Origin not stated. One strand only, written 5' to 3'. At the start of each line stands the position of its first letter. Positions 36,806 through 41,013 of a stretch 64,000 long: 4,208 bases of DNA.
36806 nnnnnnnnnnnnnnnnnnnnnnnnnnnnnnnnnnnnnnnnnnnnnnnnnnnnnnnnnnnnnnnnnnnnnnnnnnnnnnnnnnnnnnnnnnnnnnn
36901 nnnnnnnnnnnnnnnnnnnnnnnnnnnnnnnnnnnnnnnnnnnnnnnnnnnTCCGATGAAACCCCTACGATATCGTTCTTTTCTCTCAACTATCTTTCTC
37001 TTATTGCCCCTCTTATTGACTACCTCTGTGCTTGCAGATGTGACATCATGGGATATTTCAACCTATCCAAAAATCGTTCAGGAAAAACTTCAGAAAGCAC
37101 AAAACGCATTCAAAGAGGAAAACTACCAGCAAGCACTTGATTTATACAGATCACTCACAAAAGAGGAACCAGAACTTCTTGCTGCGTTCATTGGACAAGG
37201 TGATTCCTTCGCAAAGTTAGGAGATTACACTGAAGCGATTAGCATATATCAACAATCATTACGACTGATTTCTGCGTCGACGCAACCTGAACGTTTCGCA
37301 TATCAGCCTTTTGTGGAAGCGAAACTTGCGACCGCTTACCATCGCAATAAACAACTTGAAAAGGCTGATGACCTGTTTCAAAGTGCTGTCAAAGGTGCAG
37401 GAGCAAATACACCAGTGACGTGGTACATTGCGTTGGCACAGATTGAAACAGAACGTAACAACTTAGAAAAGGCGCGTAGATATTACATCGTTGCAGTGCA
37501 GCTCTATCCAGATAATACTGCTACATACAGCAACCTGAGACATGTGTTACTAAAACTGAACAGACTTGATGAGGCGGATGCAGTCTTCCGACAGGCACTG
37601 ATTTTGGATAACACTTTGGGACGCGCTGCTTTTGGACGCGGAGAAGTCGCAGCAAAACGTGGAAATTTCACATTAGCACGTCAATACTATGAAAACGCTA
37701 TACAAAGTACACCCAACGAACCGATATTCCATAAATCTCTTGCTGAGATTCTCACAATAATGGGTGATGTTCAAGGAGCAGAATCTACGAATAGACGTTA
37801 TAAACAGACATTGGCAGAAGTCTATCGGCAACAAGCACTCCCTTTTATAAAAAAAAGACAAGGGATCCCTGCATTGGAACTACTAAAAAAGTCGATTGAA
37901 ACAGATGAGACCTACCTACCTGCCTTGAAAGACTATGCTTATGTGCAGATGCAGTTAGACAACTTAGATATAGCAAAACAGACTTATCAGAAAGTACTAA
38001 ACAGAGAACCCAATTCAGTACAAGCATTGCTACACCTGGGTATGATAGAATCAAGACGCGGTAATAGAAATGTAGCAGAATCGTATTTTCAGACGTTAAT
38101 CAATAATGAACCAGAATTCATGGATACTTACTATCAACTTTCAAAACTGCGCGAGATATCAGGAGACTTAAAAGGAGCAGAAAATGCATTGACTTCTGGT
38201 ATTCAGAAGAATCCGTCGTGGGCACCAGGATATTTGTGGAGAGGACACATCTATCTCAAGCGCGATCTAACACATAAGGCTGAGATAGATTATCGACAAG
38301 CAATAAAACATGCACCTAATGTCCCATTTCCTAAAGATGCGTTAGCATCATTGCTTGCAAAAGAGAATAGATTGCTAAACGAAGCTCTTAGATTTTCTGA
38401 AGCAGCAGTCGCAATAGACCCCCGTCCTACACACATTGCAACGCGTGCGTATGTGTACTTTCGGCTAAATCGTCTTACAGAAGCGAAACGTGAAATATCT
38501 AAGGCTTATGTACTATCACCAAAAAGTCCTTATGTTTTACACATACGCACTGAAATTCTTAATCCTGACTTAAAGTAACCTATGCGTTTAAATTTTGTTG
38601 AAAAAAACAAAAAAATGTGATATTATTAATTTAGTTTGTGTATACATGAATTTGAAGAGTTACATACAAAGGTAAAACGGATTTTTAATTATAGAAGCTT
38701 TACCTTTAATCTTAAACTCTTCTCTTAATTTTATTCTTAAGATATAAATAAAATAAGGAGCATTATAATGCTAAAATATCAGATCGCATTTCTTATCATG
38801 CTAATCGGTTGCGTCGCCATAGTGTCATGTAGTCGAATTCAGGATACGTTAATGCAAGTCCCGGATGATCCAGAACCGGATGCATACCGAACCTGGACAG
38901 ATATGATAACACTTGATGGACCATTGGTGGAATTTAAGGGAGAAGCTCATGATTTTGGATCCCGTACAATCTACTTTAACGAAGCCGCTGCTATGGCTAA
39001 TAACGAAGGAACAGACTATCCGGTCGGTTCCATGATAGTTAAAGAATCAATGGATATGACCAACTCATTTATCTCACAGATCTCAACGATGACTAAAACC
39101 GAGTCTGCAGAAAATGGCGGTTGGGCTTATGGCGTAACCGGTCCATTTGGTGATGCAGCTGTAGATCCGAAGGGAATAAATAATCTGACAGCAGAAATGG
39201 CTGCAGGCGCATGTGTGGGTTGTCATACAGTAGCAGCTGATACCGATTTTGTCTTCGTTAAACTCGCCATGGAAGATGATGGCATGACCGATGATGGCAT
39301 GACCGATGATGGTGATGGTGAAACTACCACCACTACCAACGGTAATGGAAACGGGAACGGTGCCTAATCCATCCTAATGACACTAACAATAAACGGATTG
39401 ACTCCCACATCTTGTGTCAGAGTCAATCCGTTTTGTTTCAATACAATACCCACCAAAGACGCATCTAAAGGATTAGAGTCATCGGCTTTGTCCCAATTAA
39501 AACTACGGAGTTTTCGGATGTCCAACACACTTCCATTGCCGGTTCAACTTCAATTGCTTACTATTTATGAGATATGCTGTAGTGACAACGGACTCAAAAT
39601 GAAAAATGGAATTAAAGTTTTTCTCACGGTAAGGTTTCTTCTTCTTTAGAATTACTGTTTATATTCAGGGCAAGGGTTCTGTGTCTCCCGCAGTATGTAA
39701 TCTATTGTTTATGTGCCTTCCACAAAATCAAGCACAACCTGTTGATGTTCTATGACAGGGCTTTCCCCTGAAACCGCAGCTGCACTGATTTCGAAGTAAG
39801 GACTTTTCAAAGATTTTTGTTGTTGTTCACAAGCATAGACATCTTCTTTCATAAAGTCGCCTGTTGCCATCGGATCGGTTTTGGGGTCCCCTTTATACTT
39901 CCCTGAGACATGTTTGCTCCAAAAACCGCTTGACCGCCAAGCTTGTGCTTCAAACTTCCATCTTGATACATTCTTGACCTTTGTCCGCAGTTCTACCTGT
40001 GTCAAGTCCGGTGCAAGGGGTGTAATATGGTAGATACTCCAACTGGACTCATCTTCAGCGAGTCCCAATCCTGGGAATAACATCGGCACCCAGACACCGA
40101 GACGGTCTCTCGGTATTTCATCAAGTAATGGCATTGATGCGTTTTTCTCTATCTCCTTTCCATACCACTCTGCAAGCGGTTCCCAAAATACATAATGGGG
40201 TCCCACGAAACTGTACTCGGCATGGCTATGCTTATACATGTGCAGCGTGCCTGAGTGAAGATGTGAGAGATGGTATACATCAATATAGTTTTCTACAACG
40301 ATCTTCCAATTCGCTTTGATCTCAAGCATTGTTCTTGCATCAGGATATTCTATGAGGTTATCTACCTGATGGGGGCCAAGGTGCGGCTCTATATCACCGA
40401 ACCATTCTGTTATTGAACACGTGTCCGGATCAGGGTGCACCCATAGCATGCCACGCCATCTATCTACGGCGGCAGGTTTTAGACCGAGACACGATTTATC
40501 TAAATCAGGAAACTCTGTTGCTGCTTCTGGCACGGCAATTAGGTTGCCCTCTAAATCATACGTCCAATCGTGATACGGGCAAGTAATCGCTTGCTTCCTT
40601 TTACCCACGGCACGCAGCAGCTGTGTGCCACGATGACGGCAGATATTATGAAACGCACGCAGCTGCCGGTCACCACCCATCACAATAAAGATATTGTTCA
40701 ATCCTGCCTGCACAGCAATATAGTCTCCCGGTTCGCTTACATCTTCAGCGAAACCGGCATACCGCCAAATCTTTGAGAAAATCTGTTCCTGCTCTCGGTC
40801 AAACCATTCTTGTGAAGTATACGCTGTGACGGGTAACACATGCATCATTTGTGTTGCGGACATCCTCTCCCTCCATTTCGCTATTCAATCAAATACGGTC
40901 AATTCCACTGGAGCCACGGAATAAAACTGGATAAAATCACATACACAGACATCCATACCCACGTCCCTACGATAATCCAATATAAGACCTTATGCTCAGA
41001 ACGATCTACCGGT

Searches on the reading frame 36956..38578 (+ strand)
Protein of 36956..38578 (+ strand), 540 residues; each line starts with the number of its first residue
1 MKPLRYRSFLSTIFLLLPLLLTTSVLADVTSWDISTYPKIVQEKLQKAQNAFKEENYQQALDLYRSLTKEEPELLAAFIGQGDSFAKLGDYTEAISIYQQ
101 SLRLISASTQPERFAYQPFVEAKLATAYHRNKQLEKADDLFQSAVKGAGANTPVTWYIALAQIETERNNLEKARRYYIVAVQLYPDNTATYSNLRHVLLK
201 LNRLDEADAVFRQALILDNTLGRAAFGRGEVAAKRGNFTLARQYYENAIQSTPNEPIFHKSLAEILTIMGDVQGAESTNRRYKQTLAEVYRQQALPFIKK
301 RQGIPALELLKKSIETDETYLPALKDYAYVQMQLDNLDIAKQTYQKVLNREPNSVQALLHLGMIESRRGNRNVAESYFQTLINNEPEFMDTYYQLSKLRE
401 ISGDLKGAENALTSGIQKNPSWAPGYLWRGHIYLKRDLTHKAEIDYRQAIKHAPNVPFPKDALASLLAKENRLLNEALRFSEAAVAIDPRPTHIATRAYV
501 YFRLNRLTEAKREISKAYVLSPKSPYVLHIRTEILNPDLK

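Call 4: search_protein_families(library=pfam, proteins=[window:36956-38578:+], max_evalue=0.01)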
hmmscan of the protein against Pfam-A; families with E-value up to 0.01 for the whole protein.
window:36956-38578:+ (540 aa): 32 families (the best 25 are shown)
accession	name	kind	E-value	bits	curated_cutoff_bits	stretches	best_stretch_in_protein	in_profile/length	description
PF07719.23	TPR_2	-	1.1e-37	125.4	27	1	224-254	3-33/34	Tetratricopeptide repeat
PF13428.12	TPR_14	-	9e-28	94.4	23.5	0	157-191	4-38/44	Tetratricopeptide repeat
PF13432.12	TPR_16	-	1.8e-26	92.6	32.7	3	45-104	1-60/65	Tetratricopeptide repeat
PF13181.12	TPR_8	-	4.9e-26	89.1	25.7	0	81-104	7-30/34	Tetratricopeptide repeat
PF00515.34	TPR_1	-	1.7e-25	88.2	27.8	1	424-455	2-33/34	Tetratricopeptide repeat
PF14559.12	TPR_19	-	9e-25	87.2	25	2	306-358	10-64/68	Tetratricopeptide repeat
PF13174.12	TPR_6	-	3.3e-20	71.7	26.3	0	328-354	7-33/33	Tetratricopeptide repeat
PF13424.12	TPR_12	-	5.2e-19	68.7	30.1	2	54-104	23-74/77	Tetratricopeptide repeat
PF13431.12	TPR_17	-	2.6e-16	58.9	24.4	0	343-370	1-28/34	Tetratricopeptide repeat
PF13414.12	TPR_11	-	1.8e-15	56.8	26.8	0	82-104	1-23/42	TPR repeat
PF13176.12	TPR_7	-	6.9e-15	54.2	27.9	1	80-104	4-28/36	Tetratricopeptide repeat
PF23914.1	TPR_CcmH_CycH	-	9.2e-14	52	42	1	306-383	69-149/158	Cytochrome c-type biogenesis protein H TPR domain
PF24575.1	TPR_Slam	-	2.1e-13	51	35.2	1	29-141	3-104/104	Surface lipoprotein assembly modifier, N-terminal TPR repeats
PF25060.1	ARM_TT21_2nd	-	3.6e-13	50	27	1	375-436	208-269/270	Tetratricopeptide repeat protein 21 second ARM domain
PF13371.12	TPR_9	-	1.4e-11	44.6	35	0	468-531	5-69/73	Tetratricopeptide repeat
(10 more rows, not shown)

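Call 40: search_protein_families(library=ncbifam, proteins=[window:36956-38578:+], max_evalue=0.001)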
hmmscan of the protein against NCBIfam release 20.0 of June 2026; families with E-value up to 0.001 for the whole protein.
window:36956-38578:+ (540 aa): 29 families (the best 25 are shown)
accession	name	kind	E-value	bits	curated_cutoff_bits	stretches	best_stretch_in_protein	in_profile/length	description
TIGR02917.1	PEP_TPR_lipo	equivalog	8.2e-32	110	312.2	4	287-414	465-592/899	XrtA/PEP-CTERM system TPR-repeat protein PrsT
TIGR02521.1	type_IV_pilW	equivalog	8.5e-28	97.5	154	2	122-287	35-200/234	type IV pilus biogenesis/stability protein PilW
NF033920.0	C39_PA2778_fam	equivalog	4.2e-19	69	150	2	111-217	151-253/255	PA2778 family cysteine peptidase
NF040959.1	MamA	equivalog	7.1e-19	68.1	200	2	46-217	42-202/204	magnetosome protein MamA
TIGR02552.1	LcrH_SycD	equivalog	9.3e-18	64.3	104.8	2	131-216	31-114/136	SycD/LcrH family type III secretion system chaperone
NF008757.0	PRK11788.1-5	equivalog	3.5e-16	59.4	363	3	42-293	36-279/388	lipopolysaccharide assembly protein LapB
TIGR02795.1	tol_pal_ybgF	equivalog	7.9e-15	55.5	90.1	0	330-384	48-105/119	tol-pal system protein YbgF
NF008520.0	PRK11447.1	equivalog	8.6e-13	47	858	1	199-265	362-428/1157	cellulose synthase complex outer membrane protein BcsC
TIGR00540.1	TPR_hemY_coli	hypoth_equivalog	2.3e-12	46.4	142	2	287-410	261-380/385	heme biosynthesis-associated TPR protein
NF040561.1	PrimPol_Msp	equivalog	3.8e-12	45.5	200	1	206-294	9-99/515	CRISPR-associated primase-polymerase type A1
TIGR00990.1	3a0801s09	subfamily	2.5e-11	42.9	757.25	1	302-510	346-561/615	mitochondrial import receptor subunit TOM70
NF033758.1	gliding_GltE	equivalog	4.2e-11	42.5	225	1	210-458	74-325/411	adventurous gliding motility TPR repeat lipoprotein GltE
TIGR03939.1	PGA_TPR_OMP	equivalog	8.4e-11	40.8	366.65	0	318-422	392-496/800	poly-beta-1,6 N-acetyl-D-glucosamine export porin PgaA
NF053607.1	CHU_0125_OmpA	equivalog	4.6e-09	35.3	620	1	329-417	27-115/639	CHU_0125 family OmpA-like outer membrane integrity protein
NF047371.1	FlcA_CTERM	equivalog_domain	9.3e-09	34.3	300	0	131-417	135-375/646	periplasmic flagellar collar protein FlcA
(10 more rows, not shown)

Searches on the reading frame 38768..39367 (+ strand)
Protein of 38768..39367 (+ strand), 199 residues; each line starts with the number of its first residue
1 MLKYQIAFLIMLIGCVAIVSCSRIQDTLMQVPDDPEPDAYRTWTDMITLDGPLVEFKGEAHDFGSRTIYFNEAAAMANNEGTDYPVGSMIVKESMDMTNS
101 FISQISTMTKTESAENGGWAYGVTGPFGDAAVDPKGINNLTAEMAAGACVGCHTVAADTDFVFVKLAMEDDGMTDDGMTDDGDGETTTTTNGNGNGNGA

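Call 8: search_protein_families(library=pfam, proteins=[window:38768-39367:+], max_evalue=0.001)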
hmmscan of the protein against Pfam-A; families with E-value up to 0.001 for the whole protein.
window:38768-39367:+ (199 aa): 1 family
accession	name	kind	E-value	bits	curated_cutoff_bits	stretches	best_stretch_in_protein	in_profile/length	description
PF16694.10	Cytochrome_P460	-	7.5e-11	42.9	27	1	63-163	20-124/125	Cytochrome P460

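Call 40: search_protein_families(library=ncbifam, proteins=[window:38768-39367:+], max_evalue=0.001)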
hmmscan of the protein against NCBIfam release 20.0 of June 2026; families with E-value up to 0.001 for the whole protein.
window:38768-39367:+ (199 aa): 0 families

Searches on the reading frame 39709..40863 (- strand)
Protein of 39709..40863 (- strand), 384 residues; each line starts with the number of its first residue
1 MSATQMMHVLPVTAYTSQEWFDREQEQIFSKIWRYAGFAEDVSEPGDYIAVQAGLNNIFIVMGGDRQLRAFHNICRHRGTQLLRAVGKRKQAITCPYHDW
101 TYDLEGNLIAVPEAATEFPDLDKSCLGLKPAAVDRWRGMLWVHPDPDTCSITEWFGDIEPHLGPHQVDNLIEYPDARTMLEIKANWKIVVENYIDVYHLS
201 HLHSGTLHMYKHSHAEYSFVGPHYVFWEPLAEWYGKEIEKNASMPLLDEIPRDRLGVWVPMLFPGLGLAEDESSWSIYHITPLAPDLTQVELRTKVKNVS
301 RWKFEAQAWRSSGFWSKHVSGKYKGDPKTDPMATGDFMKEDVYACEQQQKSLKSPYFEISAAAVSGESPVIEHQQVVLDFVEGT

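Call 8: search_protein_families(library=pfam, proteins=[window:39709-40863:-], max_evalue=0.001)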
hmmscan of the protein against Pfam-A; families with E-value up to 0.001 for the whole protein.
window:39709-40863:- (384 aa): 2 families
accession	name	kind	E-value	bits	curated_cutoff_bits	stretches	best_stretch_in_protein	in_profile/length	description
PF00848.25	Ring_hydroxyl_A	-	7.9e-20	72.1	24.9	1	175-382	7-207/208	Ring hydroxylating alpha subunit (catalytic domain)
PF00355.32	Rieske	-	1.8e-17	63.5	20.3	1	33-115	2-82/88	Rieske [2Fe-2S] domain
